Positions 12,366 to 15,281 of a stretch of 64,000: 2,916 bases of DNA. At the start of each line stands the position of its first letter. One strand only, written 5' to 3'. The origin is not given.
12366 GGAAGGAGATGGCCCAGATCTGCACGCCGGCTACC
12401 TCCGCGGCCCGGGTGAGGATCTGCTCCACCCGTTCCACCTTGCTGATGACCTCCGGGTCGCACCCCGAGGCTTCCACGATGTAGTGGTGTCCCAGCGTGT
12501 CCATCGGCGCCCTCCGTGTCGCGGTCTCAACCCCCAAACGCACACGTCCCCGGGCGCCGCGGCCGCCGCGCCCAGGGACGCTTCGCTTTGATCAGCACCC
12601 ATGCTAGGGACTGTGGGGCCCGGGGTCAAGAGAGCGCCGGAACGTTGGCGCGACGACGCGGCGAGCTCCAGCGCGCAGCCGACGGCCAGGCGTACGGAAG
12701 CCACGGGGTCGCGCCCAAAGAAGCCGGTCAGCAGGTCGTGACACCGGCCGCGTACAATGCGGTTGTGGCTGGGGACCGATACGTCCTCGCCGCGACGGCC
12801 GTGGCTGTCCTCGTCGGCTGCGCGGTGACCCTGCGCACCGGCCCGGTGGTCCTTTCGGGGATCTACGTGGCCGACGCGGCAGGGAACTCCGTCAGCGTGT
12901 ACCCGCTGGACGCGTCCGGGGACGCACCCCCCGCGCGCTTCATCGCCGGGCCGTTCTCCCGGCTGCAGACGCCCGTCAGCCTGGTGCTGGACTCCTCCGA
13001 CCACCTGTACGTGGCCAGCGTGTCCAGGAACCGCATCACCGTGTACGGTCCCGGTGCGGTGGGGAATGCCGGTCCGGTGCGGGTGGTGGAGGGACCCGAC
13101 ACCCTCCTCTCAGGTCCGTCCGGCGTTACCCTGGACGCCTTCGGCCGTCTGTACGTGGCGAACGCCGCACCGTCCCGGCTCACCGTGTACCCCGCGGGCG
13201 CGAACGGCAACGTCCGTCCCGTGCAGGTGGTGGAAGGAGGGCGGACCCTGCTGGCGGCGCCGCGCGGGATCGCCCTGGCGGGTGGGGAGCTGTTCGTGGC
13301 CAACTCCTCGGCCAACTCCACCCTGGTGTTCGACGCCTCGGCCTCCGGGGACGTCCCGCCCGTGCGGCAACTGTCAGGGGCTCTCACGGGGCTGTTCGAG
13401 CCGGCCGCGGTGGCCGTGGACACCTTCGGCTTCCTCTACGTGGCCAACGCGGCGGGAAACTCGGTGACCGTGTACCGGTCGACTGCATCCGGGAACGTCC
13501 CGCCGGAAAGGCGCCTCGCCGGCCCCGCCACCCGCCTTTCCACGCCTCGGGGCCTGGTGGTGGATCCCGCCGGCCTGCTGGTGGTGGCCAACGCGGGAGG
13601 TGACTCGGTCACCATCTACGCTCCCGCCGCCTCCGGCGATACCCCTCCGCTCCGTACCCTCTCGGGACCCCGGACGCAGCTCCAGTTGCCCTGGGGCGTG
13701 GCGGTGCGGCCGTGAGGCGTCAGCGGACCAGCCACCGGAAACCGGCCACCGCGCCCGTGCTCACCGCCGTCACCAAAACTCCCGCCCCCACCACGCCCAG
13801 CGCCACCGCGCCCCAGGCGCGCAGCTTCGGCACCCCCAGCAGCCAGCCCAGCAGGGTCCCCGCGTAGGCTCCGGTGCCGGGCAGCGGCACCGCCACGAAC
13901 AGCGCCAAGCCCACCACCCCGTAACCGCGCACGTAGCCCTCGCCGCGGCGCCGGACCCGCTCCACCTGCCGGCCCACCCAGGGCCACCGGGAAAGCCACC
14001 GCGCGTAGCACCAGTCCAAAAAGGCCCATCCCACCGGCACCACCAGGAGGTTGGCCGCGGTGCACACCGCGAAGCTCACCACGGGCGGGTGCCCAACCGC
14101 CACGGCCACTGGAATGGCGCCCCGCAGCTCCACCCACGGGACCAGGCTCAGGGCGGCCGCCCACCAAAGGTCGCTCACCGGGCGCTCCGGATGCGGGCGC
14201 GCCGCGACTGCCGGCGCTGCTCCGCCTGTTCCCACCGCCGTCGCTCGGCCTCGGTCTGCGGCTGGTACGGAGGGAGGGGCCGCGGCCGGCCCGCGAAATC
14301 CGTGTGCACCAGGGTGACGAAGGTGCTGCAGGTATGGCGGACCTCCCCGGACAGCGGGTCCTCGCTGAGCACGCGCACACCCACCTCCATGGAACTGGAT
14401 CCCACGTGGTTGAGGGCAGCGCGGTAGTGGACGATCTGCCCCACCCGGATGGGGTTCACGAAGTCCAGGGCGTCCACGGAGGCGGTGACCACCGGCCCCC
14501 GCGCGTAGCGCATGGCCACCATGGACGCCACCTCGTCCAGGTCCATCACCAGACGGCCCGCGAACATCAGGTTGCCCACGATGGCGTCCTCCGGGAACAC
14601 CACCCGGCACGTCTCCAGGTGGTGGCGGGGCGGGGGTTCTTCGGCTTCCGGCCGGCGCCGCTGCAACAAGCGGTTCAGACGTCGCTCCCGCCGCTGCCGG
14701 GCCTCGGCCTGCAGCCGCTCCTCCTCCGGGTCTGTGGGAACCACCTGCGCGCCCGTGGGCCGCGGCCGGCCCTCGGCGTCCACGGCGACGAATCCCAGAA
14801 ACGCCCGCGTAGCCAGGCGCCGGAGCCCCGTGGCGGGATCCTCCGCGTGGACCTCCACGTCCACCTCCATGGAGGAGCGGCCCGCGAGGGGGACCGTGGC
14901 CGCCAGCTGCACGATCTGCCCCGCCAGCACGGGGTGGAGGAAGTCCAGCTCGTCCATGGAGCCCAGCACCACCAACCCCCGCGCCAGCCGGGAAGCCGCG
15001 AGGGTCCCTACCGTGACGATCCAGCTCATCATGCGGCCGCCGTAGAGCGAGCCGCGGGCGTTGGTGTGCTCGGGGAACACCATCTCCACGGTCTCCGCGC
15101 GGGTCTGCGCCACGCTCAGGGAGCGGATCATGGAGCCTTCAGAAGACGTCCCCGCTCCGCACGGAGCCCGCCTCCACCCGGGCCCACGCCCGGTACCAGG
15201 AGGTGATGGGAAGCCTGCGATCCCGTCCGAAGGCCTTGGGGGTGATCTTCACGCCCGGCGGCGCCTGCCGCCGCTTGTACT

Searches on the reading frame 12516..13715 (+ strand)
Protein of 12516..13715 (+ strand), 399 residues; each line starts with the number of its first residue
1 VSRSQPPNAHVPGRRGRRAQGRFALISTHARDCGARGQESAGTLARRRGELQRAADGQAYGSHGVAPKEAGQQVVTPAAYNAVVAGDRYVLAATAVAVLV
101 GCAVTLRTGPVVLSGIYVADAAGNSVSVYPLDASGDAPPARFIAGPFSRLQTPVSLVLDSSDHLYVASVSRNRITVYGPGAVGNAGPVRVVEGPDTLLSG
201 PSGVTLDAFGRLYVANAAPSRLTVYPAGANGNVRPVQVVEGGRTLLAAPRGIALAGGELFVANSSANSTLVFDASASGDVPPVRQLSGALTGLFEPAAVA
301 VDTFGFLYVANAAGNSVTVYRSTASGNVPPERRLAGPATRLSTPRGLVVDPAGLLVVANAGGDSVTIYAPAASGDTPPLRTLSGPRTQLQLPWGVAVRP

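Call 77: search_protein_families(library=pfam, proteins=[window:12516-13715:+], max_evalue=0.00001)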
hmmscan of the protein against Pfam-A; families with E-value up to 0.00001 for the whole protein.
window:12516-13715:+ (399 aa): 3 families
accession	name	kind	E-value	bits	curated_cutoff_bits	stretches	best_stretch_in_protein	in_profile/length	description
PF01436.27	NHL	-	2.4e-18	65.6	20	0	150-177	1-28/28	NHL repeat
PF08450.18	SGL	-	2.4e-09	37.6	26.3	0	116-179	148-212/246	SMP-30/Gluconolactonase/LRE-like region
PF10282.15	Lactonase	-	4.3e-09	36.5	21.7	0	289-369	239-319/344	Lactonase, 7-bladed beta-propeller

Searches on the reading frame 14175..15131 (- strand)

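Call 77: search_protein_families(library=pfam, proteins=[window:14175-15131:-], max_evalue=0.00001)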
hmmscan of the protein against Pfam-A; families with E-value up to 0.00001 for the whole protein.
window:14175-15131:- (318 aa): 2 families
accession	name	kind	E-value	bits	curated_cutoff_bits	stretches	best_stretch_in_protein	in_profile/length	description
PF03061.28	4HBT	-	3.6e-29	101.3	20.6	2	27-101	2-77/79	Thioesterase superfamily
PF13279.12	4HBT_2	-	4e-06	27.7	25.5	0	206-288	37-116/122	Thioesterase-like superfamily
